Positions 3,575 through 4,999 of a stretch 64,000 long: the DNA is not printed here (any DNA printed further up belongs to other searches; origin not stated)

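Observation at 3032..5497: In-frame ftsA::rpe fusion and no ftsZ after ftsQ-ftsA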

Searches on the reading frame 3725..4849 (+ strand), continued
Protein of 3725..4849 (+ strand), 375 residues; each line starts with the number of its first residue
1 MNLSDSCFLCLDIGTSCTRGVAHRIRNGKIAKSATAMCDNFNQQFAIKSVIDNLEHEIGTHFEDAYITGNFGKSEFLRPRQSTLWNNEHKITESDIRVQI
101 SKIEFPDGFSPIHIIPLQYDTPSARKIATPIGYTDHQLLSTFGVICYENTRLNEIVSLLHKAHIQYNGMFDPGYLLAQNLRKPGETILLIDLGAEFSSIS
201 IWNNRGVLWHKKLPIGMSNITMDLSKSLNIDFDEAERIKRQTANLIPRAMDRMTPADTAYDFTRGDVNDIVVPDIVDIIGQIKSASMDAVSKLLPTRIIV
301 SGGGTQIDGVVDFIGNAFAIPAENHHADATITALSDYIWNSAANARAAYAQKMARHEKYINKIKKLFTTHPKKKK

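Call 45: find_homologous_proteins(query=P0134, max_evalue=1e-20)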
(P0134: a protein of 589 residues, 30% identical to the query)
Query P0134 (589 aa): 3 proteins with E <= 1e-20 among 8000 candidates.
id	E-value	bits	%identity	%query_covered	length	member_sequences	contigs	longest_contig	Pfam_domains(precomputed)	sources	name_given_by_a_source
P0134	0.0e+0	1263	100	100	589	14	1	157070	PF00834.26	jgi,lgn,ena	-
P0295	6.0e-275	931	75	100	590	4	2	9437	PF00834.26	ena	-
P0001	9.1e-89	317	30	100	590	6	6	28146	PF14450.13,PF00834.26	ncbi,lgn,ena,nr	ncbi:MAG: ribulose-phosphate 3-epimerase [Alphaproteobacteria bacterium]|nr:ribulose-phosphate 3-epi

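Call 46: find_encoding_contigs(protein=P0295, flank=6000, max_places=2)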
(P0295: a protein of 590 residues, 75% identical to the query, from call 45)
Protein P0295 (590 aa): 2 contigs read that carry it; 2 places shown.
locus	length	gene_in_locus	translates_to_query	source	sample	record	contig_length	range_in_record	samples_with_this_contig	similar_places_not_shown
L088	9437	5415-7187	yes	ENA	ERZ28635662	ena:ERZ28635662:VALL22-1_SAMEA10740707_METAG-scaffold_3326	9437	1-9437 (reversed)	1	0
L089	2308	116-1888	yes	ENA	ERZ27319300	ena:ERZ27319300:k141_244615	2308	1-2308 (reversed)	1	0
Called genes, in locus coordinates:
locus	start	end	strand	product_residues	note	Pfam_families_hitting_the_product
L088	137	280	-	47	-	-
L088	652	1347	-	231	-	PF00005:ABC_tran, PF02463:SMC_N, PF13304:AAA_21 (faint)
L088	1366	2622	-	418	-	PF12704:MacB_PCD, PF02687:FtsX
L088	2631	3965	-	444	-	-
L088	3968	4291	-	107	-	-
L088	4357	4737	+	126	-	-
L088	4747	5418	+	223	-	PF03799:FtsQ_DivIB_C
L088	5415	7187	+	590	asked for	PF00834:Ribul_P_3_epim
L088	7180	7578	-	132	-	PF02367:TsaE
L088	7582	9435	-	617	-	?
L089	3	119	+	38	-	?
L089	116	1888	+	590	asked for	PF00834:Ribul_P_3_epim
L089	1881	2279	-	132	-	PF02367:TsaE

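Call 60: find_encoding_contigs(protein=P0133, flank=8000, max_places=2)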
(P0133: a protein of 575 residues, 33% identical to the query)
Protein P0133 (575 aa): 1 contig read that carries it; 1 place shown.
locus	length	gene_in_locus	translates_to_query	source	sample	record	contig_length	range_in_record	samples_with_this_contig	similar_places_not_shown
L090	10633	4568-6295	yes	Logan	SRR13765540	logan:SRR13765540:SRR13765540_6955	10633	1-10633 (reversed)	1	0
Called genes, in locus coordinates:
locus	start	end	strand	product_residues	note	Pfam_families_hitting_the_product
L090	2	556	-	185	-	?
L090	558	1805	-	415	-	PF12704:MacB_PCD, PF02687:FtsX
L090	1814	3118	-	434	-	-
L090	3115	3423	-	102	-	-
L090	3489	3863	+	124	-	-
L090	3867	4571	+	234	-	PF03799:FtsQ_DivIB_C (weak)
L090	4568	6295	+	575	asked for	PF00834:Ribul_P_3_epim (weak)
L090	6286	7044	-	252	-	-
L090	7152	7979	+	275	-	-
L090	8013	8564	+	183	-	PF09411:PagL (weak)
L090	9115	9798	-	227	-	PF03167:UDG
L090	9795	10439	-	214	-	-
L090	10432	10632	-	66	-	?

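Call 61: predict_structure(alignment_id=A4)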
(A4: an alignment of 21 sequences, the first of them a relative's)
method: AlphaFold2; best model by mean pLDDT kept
length: 589 residues; sequences in the alignment: 21
mean_pLDDT: 87.3   pTM: 0.60
mean pLDDT of the five models: 87.3, 86.7, 85.0, 84.6, 83.8
residues with pLDDT >= 90: 344; 70-90: 200; 50-70: 28; < 50: 17
segments of 3 or more residues with pLDDT < 50: 250-257, 370-376
pLDDT, mean of each block of 10 residues (from residue 1): 83 91 90 93 93 94 94 92 88 93 90 94 91 91 95 94 94 95 93 94 94 94 92 88 68 46 70 89 95 93 90 91 93 95 88 85 61 57 80 75 86 76 87 88 89 93 92 94 94 92 94 66 91 93 90 88 89 77 77
secondary structure, 60 per line:
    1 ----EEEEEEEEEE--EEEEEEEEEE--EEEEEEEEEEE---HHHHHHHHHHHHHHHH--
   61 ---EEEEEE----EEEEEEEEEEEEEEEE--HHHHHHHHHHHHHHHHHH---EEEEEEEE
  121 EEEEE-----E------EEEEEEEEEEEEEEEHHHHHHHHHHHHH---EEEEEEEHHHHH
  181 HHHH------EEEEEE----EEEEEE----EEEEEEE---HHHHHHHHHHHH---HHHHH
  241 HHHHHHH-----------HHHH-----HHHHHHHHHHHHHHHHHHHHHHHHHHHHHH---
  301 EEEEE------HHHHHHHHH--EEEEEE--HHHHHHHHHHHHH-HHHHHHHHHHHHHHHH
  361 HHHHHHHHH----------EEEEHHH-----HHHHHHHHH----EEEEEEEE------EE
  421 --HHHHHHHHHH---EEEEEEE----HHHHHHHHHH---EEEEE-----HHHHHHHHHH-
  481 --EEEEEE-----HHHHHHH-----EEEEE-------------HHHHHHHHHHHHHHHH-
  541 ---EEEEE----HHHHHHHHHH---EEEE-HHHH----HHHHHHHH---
elements in order: E5-14 E17-26 E29-39 H43-58 E64-69 E74-89 H92-109 E113-125 E138-152 H153-165 E169-175 H176-184 E191-196 E201-206 E211-217 H221-232 H236-247 H259-262 H268-297 E301-305 H312-320 E323-328 H331-343 H345-369 E380-383 H392-400 E405-412 H423-432 E436-442 H447-456 E460-464 H470-479 E483-488 H494-500 E506-510 H524-539 E544-548 H553-562 E566-569 H571-574 H579-586
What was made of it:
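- The second model (call 61) used an alignment dominated by Enterousia sequences.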
